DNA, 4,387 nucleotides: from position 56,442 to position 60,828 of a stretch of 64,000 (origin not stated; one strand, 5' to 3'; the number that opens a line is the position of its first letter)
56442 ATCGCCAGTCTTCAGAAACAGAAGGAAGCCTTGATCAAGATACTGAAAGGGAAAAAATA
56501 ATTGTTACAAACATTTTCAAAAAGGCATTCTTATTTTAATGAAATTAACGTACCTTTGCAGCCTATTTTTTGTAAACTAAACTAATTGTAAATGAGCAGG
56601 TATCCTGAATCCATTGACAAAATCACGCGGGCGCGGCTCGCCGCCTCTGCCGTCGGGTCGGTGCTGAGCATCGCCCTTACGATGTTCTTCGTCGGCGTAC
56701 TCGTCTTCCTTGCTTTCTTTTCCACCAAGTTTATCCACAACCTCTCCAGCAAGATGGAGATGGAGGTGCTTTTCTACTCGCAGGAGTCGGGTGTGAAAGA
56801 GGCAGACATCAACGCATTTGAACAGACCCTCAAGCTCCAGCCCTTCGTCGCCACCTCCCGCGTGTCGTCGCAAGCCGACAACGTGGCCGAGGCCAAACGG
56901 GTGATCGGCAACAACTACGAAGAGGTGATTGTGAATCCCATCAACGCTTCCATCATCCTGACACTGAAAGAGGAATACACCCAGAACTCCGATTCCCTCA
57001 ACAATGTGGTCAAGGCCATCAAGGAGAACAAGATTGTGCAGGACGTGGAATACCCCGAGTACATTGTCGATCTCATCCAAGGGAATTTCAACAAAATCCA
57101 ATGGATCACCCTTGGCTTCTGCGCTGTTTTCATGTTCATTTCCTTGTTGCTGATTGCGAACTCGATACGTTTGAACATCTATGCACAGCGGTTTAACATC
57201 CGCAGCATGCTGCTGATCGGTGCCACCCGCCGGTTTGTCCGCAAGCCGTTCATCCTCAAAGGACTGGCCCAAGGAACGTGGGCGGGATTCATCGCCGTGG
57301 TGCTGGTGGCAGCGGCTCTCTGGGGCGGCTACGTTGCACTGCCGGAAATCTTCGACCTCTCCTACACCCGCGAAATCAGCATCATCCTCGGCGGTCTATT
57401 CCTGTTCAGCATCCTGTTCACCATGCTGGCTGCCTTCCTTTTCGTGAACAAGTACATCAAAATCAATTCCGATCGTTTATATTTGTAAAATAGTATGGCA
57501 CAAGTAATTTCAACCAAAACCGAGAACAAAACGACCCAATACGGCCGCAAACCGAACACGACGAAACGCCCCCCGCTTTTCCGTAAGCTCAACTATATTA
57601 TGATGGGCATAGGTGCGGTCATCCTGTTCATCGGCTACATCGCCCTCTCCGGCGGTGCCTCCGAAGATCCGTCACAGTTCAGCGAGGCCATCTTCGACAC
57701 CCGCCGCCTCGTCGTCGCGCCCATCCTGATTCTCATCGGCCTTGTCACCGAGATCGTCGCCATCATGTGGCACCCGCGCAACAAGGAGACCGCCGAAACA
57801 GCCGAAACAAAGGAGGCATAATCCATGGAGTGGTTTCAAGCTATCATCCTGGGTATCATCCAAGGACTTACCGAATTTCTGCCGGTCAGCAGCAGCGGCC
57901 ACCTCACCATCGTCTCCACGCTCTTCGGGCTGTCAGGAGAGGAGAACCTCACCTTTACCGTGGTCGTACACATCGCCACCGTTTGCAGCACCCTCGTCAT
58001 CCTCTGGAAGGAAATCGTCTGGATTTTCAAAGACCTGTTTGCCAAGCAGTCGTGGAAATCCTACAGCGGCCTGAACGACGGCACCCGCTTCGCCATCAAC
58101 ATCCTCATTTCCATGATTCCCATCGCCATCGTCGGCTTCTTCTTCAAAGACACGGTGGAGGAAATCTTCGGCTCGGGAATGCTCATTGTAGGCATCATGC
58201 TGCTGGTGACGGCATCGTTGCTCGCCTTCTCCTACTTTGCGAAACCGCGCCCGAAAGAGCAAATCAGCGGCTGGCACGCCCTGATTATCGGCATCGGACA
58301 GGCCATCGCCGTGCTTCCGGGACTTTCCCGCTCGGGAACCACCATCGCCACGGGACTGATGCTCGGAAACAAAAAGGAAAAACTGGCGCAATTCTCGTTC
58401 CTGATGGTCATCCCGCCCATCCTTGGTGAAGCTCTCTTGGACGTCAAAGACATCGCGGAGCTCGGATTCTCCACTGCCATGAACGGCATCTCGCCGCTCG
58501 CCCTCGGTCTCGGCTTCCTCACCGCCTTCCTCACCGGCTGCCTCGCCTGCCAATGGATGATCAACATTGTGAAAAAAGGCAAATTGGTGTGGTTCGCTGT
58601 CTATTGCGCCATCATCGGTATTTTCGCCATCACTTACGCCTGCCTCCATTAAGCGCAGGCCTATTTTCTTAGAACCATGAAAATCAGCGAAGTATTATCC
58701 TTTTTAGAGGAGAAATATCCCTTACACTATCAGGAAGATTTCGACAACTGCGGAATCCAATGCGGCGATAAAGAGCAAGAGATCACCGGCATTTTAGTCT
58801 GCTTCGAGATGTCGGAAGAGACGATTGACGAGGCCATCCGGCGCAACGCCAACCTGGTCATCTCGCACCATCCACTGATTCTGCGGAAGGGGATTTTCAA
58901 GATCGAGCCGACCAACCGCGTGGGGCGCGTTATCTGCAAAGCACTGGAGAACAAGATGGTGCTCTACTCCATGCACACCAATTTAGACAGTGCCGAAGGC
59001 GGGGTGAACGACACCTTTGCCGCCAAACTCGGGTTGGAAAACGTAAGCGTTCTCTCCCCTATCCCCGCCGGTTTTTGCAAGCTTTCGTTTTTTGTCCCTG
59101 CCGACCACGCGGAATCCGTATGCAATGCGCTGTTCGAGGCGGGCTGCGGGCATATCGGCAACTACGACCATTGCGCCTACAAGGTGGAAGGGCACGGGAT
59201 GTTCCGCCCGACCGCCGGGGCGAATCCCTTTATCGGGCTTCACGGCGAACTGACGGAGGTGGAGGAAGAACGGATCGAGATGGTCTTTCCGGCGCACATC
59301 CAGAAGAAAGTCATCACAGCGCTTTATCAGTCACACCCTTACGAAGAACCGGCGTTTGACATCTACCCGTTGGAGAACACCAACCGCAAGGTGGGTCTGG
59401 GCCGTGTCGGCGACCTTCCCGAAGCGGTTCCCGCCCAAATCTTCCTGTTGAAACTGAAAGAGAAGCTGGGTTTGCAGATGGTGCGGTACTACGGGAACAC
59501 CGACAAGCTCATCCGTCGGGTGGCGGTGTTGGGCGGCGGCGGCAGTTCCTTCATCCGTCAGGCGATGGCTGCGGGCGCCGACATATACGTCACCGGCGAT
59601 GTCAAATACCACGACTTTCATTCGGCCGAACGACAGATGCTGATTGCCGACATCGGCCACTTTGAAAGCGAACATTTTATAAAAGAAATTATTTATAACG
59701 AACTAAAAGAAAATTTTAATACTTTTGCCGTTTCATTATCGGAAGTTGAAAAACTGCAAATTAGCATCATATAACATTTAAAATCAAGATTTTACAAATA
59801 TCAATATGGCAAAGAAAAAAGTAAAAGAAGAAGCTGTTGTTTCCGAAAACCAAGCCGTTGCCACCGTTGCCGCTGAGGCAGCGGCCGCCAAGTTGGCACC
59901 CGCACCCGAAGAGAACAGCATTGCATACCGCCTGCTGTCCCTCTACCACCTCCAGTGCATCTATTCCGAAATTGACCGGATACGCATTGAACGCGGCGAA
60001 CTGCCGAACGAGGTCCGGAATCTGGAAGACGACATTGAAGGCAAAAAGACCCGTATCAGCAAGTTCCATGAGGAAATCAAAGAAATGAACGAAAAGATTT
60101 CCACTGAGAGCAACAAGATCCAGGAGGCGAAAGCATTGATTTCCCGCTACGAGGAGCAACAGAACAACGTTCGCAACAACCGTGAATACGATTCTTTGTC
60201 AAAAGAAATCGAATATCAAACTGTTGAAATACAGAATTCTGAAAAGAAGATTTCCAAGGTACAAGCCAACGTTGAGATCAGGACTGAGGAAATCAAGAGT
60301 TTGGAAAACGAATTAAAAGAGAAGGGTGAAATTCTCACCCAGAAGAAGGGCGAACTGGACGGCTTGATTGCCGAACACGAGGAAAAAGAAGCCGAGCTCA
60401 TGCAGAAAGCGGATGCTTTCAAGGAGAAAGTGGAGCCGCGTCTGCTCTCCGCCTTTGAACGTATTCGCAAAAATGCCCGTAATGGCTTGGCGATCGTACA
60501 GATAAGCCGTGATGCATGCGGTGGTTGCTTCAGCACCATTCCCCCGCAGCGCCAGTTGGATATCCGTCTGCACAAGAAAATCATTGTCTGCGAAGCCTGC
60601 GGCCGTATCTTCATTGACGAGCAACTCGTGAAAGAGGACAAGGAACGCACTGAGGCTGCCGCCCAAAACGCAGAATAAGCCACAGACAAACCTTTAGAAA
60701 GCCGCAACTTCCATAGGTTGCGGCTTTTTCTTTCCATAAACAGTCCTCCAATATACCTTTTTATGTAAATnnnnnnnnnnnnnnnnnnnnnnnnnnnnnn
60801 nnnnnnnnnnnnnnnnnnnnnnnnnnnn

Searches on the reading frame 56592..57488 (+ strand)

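Call 82: search_protein_families(library=pfam, proteins=[window:56592-57488:+], max_evalue=0.0001)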
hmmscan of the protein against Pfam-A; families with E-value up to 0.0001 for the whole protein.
window:56592-57488:+ (298 aa): 2 families
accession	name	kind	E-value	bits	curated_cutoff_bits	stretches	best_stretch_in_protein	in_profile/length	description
PF02687.27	FtsX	-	1.1e-09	38.8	25.5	1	176-292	3-119/120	FtsX-like permease C-terminal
PF18075.7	FtsX_ECD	-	2.2e-07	31.8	23.5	1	64-152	10-96/96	FtsX extracellular domain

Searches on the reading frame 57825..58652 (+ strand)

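Call 83: search_protein_families(library=pfam, proteins=[window:57825-58652:+], max_evalue=0.0001)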
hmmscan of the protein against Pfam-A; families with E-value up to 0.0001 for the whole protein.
window:57825-58652:+ (275 aa): 1 family
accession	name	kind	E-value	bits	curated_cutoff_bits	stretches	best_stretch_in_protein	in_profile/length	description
PF02673.24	BacA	-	2e-75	254.2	33.4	1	6-267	1-257/257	Bacitracin resistance protein BacA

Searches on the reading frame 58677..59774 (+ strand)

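Call 83: search_protein_families(library=pfam, proteins=[window:58677-59774:+], max_evalue=0.0001)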
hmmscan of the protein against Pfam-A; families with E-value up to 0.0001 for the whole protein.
window:58677-59774:+ (365 aa): 1 family
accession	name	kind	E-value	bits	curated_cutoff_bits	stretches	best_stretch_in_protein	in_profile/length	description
PF01784.24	DUF34_NIF3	-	2.8e-79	266.8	23.4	1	1-356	1-251/256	Duf34/NIF3 (NGG1p interacting factor 3)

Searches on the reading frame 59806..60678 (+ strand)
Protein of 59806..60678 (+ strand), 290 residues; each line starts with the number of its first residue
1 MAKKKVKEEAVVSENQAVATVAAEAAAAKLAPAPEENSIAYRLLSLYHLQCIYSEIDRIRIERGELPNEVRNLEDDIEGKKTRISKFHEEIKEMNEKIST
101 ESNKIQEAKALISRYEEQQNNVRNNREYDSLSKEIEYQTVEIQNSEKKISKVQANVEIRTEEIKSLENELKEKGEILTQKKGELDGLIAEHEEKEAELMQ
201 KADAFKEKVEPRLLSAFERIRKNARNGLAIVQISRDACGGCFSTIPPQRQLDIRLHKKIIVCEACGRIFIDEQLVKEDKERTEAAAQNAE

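Call 83: search_protein_families(library=pfam, proteins=[window:59806-60678:+], max_evalue=0.0001)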
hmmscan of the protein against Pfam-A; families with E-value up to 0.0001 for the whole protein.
window:59806-60678:+ (290 aa): 1 family
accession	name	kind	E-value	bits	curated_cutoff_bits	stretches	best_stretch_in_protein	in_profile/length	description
PF02591.20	Zn_ribbon_9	-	3e-11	43.6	29.1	1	237-268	1-32/33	C4-type zinc ribbon domain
